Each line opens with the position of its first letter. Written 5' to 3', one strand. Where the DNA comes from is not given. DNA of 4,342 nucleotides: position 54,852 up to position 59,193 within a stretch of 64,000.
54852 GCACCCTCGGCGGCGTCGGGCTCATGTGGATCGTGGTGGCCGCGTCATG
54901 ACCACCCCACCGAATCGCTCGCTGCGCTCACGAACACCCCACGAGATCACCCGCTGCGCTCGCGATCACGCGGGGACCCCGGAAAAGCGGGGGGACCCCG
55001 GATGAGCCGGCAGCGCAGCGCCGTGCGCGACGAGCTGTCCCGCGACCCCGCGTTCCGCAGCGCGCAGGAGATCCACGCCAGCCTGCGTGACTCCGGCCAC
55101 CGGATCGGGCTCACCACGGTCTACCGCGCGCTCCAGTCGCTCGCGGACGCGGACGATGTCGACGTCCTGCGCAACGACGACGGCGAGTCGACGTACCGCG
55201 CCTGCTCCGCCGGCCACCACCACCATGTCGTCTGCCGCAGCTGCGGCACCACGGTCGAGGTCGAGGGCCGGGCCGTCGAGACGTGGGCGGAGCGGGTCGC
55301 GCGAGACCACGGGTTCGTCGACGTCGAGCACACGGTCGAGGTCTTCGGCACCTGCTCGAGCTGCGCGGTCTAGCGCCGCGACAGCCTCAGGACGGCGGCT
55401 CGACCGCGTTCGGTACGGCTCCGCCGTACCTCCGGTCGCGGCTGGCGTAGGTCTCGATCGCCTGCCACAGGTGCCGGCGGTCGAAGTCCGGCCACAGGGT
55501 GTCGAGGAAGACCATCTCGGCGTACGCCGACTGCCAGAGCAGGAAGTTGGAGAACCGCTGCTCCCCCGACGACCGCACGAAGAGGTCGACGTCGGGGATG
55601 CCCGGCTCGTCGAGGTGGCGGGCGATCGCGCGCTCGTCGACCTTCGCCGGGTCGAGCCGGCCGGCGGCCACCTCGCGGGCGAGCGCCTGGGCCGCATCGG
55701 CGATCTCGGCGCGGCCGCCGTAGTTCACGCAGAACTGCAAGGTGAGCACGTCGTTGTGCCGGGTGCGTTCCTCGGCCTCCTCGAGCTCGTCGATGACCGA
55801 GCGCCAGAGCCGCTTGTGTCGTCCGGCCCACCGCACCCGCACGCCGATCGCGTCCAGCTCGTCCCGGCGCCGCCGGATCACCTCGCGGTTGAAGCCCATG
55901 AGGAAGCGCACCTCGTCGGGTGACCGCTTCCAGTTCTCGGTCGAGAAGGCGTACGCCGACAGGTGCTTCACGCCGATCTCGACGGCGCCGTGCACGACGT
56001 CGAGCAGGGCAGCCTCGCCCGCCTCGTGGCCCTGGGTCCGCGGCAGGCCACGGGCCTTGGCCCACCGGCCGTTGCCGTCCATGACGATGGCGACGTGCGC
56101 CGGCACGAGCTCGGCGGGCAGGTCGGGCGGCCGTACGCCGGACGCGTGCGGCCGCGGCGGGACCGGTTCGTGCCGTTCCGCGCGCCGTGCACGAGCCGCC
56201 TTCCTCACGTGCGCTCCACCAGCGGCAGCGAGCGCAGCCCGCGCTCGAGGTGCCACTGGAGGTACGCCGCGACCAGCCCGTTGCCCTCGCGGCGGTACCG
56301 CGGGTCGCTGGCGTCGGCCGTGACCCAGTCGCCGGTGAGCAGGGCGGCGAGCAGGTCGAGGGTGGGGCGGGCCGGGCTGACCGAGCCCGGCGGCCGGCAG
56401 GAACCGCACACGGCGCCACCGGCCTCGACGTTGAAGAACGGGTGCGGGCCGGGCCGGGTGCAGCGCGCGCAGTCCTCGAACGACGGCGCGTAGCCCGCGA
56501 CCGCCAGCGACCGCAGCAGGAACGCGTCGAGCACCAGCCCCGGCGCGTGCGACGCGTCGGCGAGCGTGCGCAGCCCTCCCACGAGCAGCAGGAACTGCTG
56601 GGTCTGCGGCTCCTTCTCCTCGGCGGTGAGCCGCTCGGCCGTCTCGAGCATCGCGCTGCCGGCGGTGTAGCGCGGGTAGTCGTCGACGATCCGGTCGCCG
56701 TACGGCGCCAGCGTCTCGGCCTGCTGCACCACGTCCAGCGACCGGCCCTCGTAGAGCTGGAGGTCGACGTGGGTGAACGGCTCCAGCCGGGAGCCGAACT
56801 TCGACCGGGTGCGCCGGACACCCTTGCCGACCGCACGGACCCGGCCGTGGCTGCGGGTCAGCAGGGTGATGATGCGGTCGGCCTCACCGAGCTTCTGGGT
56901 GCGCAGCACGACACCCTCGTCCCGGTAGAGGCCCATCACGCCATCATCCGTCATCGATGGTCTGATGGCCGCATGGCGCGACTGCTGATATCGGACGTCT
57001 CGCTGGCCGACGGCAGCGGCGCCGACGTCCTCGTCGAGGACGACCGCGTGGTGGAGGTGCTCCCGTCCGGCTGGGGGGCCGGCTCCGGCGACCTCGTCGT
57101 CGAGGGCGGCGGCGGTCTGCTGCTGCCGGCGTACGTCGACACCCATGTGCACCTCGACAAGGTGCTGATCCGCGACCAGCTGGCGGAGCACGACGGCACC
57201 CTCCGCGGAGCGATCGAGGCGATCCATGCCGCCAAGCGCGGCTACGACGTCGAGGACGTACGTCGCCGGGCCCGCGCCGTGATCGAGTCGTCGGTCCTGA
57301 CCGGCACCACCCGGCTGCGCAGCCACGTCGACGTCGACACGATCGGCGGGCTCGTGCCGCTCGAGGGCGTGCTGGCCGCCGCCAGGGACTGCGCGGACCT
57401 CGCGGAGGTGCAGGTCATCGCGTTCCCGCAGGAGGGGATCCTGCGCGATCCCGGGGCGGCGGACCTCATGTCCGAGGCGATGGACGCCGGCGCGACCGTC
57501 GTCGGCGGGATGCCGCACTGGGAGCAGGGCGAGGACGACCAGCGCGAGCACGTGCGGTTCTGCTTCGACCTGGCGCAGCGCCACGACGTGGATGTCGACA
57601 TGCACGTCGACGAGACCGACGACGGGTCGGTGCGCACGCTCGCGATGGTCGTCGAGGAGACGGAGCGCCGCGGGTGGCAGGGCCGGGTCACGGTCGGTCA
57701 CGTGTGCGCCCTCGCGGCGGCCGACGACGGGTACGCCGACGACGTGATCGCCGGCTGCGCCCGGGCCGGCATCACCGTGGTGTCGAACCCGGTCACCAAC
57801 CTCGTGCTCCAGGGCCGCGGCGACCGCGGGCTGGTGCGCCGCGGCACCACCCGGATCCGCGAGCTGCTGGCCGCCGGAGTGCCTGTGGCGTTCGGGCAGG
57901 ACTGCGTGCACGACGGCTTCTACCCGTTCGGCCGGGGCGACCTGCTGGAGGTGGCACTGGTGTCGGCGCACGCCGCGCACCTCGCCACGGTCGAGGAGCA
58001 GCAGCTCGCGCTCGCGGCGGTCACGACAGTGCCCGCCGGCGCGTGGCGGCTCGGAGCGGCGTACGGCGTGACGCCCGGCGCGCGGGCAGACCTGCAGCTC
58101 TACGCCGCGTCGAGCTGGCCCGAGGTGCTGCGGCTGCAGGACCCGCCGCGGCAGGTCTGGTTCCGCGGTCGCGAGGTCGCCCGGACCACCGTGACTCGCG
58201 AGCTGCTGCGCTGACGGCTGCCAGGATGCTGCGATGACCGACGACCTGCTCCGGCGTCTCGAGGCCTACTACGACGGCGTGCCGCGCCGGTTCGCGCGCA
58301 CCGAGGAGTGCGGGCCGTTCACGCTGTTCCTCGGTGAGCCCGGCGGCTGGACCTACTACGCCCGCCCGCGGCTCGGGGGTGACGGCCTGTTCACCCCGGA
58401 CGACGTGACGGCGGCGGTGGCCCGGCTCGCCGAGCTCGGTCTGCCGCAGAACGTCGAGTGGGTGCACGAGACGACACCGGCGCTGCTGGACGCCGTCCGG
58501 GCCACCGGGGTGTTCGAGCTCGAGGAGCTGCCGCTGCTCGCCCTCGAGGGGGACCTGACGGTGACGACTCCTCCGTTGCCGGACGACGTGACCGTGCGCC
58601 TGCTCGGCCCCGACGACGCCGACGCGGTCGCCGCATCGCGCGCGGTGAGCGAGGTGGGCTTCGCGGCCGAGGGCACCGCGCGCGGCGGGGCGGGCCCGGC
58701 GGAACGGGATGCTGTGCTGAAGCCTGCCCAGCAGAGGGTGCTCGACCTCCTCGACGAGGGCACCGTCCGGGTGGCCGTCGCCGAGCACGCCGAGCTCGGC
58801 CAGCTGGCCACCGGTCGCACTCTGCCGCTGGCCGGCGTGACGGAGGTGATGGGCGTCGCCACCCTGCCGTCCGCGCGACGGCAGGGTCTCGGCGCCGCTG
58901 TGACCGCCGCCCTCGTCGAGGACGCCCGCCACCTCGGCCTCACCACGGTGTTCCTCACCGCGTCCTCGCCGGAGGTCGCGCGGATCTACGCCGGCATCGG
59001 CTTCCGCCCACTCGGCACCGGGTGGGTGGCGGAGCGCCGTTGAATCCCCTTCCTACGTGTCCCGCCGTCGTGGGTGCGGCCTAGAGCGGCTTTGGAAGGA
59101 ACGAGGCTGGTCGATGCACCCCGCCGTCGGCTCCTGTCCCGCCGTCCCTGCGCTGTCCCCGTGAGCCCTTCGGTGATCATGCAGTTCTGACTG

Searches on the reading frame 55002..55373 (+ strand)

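Call 71: search_protein_families(library=pfam, proteins=[window:55002-55373:+], max_evalue=0.00001)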
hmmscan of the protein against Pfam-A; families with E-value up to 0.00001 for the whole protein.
window:55002-55373:+ (123 aa): 1 family
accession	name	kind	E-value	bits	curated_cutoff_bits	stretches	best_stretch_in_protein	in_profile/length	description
PF01475.25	FUR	-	8.6e-28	97.3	23.1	1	1-114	6-120/121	Ferric uptake regulator family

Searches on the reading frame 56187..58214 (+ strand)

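Call 71: search_protein_families(library=pfam, proteins=[window:56187-58214:+], max_evalue=0.00001)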
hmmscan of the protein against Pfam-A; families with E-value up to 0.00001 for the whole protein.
window:56187-58214:+ (675 aa): 2 families
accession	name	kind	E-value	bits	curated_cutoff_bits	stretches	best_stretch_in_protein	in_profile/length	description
PF07969.17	Amidohydro_3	-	1.2e-26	94.6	29.7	1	352-664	151-471/472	Amidohydrolase family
PF01979.26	Amidohydro_1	-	1.2e-12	48.2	25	1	312-641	2-320/345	Amidohydrolase family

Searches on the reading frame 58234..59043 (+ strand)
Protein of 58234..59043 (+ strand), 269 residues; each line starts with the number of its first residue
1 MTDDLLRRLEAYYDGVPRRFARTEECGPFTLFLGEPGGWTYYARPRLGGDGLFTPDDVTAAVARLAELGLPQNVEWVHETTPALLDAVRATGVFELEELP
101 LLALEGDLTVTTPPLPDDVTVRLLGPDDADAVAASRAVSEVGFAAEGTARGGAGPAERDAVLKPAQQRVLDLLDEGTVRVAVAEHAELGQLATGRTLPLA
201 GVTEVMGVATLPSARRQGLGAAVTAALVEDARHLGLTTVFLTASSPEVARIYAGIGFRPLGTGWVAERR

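Call 71: search_protein_families(library=pfam, proteins=[window:58234-59043:+], max_evalue=0.00001)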
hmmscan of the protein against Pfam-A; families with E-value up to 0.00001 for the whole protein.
window:58234-59043:+ (269 aa): 1 family
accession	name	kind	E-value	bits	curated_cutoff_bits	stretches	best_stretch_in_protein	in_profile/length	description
PF00583.31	Acetyltransf_1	-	1.5e-06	28.9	20.7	1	200-248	57-107/116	Acetyltransferase (GNAT) family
